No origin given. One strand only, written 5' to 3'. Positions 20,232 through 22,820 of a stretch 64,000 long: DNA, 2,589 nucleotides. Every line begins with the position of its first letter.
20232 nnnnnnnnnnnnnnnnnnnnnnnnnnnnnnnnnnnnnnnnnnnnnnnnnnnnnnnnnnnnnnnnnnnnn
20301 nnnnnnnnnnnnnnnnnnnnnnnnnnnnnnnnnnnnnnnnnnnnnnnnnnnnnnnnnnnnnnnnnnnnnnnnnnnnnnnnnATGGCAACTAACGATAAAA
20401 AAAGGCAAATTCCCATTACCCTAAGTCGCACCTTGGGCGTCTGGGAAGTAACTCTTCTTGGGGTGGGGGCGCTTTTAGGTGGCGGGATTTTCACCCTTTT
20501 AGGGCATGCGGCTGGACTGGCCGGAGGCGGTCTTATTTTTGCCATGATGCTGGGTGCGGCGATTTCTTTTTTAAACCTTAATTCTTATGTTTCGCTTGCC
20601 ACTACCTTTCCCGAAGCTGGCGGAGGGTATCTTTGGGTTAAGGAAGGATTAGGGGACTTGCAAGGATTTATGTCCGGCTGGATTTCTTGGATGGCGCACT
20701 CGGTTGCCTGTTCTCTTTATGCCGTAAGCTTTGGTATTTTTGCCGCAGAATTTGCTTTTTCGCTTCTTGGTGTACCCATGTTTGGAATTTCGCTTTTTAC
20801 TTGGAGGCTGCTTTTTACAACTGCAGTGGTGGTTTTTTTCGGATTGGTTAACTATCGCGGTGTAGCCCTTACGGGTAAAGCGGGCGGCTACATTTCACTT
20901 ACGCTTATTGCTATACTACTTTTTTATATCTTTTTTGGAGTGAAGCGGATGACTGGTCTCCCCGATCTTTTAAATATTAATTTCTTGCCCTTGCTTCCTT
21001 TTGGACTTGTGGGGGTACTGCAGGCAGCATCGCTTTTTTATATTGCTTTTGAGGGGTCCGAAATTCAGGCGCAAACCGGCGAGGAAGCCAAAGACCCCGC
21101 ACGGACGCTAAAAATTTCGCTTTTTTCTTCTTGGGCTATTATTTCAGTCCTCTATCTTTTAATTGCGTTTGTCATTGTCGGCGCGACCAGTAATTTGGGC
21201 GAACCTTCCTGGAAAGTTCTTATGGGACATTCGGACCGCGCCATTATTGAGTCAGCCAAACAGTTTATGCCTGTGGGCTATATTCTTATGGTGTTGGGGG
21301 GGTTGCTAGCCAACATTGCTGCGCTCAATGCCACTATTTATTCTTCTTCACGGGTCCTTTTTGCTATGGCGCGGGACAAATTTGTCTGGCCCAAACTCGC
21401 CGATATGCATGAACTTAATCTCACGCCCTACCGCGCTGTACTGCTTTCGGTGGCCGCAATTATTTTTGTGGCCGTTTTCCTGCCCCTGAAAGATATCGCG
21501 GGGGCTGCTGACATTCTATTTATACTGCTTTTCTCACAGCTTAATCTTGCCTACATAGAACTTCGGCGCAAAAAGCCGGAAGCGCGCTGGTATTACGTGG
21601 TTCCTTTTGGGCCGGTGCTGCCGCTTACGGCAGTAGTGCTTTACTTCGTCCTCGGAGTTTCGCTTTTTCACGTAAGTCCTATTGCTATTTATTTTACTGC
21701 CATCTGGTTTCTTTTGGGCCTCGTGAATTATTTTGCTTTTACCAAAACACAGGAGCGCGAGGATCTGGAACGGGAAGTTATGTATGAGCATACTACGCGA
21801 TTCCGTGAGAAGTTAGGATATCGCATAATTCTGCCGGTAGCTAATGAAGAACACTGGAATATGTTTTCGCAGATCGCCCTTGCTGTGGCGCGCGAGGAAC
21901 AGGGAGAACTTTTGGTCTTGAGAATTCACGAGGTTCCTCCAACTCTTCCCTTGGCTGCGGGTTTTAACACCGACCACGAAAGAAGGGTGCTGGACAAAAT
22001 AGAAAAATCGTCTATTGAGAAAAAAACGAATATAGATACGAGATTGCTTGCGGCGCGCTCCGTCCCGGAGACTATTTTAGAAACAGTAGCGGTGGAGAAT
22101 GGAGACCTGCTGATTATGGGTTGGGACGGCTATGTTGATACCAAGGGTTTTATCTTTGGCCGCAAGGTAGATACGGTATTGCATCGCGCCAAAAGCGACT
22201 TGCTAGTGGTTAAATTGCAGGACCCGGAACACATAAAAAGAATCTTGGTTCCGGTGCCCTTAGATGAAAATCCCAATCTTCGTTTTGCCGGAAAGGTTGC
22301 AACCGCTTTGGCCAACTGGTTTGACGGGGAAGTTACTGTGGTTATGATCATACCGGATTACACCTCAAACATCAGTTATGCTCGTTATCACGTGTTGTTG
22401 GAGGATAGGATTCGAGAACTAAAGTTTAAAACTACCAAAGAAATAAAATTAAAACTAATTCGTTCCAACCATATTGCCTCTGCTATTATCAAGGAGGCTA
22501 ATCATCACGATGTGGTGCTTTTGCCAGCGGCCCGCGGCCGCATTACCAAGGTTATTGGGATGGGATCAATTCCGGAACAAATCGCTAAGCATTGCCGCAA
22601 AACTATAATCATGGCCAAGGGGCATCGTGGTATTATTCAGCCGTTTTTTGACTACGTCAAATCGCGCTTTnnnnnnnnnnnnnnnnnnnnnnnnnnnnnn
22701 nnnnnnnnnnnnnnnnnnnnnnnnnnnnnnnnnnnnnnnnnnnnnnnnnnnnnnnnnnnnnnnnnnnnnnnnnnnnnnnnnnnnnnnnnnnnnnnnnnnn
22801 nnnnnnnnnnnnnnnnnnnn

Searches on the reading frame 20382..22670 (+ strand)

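Call 78: search_protein_families(library=pfam, proteins=[window:20382-22670:+], max_evalue=0.00001)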
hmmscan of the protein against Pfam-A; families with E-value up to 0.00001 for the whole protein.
window:20382-22670:+ (763 aa): 3 families
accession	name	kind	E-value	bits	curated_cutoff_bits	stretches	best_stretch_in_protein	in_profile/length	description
PF00324.27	AA_permease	-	1.1e-26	94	24.6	1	23-460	2-467/470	Amino acid permease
PF13520.12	AA_permease_2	-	2.6e-25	89.6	27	1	18-443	1-420/427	Amino acid permease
PF00582.32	Usp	-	1.5e-15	58.4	24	1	497-611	20-141/141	Universal stress protein family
